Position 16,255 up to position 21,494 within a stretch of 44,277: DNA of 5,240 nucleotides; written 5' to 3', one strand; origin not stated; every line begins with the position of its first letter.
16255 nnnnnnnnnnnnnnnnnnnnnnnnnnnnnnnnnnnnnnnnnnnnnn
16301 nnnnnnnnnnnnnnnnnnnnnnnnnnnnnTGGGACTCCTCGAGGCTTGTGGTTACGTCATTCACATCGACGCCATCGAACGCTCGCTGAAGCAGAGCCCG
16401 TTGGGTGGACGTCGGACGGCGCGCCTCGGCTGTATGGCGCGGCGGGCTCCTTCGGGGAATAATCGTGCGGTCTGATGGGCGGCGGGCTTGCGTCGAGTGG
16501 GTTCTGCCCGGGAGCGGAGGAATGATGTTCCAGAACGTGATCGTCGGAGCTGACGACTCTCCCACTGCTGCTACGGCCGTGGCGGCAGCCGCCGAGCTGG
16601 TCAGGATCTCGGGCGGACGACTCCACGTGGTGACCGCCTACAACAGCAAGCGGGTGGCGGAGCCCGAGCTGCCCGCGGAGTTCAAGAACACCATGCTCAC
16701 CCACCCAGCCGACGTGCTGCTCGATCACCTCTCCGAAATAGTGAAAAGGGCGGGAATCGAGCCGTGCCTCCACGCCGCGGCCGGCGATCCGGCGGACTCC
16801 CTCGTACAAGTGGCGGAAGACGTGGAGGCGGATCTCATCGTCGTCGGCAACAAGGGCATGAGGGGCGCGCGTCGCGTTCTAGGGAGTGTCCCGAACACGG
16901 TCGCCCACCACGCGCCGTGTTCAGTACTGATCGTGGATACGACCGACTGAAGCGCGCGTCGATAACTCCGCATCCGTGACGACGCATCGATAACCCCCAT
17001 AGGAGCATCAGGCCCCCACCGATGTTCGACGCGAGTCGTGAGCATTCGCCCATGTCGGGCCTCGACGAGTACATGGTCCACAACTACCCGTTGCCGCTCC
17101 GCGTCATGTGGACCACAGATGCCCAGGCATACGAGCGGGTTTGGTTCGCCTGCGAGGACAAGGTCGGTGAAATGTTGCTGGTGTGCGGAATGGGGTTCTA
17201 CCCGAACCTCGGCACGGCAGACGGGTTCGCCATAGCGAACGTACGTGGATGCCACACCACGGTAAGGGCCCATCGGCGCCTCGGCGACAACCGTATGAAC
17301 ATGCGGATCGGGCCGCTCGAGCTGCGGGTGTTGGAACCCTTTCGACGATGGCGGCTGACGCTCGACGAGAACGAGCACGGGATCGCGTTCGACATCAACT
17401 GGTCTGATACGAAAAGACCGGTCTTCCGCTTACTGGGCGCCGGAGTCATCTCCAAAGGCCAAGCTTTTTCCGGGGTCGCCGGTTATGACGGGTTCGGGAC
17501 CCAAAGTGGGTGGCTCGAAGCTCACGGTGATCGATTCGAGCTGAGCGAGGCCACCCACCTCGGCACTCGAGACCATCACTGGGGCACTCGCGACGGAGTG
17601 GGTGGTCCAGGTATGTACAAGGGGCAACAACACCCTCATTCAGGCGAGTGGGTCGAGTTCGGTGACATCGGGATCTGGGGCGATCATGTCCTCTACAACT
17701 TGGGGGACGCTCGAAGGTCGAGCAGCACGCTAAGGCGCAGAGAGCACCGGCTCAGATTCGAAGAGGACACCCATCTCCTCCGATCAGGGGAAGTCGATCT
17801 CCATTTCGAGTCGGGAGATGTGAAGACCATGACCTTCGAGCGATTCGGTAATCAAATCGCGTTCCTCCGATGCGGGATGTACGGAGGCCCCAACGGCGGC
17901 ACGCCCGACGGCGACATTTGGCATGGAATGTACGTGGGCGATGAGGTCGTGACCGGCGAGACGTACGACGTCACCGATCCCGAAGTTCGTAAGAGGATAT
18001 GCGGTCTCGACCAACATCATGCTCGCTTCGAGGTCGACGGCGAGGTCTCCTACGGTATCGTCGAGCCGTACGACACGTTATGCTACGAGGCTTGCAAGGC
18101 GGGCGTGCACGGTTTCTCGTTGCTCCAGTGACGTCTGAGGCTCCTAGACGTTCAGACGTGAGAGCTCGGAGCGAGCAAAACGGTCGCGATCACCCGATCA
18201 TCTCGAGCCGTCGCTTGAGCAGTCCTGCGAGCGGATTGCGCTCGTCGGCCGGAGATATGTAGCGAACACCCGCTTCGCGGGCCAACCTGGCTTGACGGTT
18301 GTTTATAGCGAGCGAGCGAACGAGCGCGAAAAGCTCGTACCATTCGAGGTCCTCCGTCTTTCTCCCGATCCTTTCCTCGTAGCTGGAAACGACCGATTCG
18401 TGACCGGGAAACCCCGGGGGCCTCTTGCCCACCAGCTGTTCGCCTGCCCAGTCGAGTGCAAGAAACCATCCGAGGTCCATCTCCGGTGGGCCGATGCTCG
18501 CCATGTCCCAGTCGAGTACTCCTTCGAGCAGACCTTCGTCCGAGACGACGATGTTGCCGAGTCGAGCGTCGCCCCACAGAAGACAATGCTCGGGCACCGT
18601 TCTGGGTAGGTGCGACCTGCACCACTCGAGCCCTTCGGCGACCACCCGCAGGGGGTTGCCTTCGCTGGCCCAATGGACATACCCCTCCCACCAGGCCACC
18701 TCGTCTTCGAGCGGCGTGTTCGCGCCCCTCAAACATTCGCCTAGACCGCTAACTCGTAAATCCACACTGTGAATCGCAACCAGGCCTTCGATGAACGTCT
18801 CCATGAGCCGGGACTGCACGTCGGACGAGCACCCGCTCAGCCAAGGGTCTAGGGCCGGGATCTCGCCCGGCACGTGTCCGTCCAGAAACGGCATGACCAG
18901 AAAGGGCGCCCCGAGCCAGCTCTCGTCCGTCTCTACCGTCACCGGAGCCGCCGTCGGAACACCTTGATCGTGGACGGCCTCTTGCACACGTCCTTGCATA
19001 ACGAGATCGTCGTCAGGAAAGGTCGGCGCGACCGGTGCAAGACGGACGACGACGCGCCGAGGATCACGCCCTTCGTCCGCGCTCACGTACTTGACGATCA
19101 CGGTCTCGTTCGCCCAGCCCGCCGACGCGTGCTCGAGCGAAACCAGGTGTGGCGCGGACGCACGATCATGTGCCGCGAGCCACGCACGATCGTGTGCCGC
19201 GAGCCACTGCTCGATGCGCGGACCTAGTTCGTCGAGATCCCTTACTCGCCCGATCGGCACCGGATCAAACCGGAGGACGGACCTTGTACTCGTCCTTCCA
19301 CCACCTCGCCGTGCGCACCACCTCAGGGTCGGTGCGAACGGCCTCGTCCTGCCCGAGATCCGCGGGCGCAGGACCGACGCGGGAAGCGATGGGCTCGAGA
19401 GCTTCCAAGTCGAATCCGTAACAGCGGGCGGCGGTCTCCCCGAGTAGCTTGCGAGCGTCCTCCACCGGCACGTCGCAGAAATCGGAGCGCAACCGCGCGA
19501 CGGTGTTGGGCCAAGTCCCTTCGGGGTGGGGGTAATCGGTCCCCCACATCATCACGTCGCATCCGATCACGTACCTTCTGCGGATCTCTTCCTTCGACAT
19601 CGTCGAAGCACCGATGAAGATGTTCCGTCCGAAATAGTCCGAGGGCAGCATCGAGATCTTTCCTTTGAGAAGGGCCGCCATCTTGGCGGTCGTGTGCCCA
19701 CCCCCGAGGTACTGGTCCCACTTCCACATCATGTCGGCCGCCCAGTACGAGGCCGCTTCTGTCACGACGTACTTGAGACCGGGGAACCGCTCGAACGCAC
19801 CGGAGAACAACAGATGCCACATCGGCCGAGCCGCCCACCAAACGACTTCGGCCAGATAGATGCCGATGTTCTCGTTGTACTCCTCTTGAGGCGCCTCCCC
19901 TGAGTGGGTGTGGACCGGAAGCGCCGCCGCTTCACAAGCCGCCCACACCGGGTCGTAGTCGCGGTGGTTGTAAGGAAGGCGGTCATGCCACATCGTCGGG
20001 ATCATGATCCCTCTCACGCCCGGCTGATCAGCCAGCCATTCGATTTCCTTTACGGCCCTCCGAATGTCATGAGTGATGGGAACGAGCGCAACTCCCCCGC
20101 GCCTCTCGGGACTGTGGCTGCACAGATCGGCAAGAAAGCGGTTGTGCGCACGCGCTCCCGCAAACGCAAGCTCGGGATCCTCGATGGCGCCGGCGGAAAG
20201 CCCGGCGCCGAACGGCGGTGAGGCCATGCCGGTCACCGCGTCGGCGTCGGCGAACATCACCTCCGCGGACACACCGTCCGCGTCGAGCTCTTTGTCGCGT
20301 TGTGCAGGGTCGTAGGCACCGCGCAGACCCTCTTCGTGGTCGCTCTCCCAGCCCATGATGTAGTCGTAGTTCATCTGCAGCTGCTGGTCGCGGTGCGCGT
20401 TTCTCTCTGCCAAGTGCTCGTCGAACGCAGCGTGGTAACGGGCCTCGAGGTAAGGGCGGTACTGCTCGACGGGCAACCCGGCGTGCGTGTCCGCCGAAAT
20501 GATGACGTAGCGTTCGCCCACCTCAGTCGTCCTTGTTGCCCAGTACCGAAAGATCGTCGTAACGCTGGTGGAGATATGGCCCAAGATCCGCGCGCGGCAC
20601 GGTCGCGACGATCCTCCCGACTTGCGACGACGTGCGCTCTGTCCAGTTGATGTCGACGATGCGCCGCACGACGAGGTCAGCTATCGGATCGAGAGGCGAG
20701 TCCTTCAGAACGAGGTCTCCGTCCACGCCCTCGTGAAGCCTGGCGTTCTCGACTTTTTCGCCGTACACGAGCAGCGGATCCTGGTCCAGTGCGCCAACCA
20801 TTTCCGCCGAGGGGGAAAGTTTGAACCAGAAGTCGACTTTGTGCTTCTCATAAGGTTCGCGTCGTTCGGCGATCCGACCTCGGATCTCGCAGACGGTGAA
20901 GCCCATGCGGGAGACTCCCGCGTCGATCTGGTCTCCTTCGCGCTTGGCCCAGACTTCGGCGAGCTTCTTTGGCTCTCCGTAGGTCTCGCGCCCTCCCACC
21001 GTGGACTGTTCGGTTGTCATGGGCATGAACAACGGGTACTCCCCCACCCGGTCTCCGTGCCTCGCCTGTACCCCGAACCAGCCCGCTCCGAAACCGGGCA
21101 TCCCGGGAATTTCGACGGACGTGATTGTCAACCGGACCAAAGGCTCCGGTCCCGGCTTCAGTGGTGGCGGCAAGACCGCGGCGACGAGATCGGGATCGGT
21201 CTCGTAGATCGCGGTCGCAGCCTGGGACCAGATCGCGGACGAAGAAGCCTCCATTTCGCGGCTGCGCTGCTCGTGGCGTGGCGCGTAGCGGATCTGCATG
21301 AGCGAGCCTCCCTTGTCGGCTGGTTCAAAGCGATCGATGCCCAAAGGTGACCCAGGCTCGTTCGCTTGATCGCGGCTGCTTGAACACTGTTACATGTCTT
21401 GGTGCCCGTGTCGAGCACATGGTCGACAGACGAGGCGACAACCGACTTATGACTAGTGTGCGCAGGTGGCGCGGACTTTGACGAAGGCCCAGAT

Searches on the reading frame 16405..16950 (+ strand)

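Call 12: search_protein_families(library=pfam, proteins=[window:16405-16950:+], max_evalue=0.001)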
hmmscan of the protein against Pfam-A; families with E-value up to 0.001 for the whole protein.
window:16405-16950:+ (181 aa): 1 family
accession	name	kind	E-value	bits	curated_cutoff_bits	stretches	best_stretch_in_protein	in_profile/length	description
PF00582.32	Usp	-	7e-26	91.9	24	1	41-177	1-140/141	Universal stress protein family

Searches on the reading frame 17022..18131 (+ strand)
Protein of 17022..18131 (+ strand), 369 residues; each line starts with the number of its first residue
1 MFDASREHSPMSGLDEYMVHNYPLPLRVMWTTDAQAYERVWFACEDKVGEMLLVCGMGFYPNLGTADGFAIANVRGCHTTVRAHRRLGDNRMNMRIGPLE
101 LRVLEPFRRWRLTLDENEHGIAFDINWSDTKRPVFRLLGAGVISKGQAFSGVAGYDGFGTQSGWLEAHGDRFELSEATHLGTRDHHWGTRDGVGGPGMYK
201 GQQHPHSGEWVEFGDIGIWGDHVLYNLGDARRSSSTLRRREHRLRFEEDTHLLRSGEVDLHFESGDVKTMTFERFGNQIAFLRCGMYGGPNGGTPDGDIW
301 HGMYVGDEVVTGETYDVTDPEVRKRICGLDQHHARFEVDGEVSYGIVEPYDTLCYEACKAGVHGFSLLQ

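Call 12: search_protein_families(library=pfam, proteins=[window:17022-18131:+], max_evalue=0.001)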
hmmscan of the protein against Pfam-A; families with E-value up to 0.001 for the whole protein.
window:17022-18131:+ (369 aa): 1 family
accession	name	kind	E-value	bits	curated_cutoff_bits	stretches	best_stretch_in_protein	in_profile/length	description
PF23213.1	DUF7065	-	9.8e-05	22.9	27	1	85-190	83-183/183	Domain of unknown function (DUF7065)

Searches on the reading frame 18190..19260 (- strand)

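Call 12: search_protein_families(library=pfam, proteins=[window:18190-19260:-], max_evalue=0.001)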
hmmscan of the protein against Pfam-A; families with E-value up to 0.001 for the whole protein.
window:18190-19260:- (356 aa): 1 family
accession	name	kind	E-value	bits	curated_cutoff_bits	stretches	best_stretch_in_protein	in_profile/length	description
PF01636.29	APH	-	2e-29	103.5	23.2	1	45-273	5-215/239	Phosphotransferase enzyme family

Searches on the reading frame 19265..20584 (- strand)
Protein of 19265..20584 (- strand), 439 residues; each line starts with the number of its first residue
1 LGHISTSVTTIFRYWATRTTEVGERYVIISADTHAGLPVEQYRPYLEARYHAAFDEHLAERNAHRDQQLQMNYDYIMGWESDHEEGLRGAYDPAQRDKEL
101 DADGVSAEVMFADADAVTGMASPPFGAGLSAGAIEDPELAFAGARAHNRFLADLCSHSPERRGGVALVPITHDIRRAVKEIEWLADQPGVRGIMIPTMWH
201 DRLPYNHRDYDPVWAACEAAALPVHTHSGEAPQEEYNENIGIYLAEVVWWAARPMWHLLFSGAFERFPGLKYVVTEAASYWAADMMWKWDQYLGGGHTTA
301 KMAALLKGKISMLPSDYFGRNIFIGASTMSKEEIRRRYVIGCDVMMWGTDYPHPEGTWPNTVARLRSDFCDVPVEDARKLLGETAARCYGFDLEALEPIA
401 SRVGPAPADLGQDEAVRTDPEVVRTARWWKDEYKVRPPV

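Call 12: search_protein_families(library=pfam, proteins=[window:19265-20584:-], max_evalue=0.001)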
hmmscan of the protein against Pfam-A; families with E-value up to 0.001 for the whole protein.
window:19265-20584:- (439 aa): 1 family
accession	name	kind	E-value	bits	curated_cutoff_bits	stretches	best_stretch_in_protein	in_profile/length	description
PF04909.20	Amidohydro_2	-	8.7e-26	91.8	26.4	1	126-391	44-289/289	Amidohydrolase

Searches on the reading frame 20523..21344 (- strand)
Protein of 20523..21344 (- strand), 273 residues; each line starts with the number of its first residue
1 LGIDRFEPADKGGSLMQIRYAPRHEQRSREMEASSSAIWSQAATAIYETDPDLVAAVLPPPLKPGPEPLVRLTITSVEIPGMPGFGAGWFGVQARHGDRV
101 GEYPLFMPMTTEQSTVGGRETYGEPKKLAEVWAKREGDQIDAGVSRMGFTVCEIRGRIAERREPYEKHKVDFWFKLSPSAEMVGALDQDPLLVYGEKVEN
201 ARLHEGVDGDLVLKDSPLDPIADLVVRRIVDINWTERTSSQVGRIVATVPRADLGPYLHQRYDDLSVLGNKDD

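Call 8: search_protein_families(library=pfam, proteins=[window:20523-21344:-], max_evalue=0.01)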
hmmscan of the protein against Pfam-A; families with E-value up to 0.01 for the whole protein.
window:20523-21344:- (273 aa): 1 family
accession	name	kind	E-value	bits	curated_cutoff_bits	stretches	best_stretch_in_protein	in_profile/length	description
PF06314.16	ADC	-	6.1e-40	137.7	29.8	1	31-238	12-225/238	Acetoacetate decarboxylase (ADC)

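Call 13: find_encoding_contigs(protein=window:20523-21344:-, flank=10000, max_places=6)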
Protein window:20523-21344:- (273 aa): no gene with exactly this product is on record in the collection.
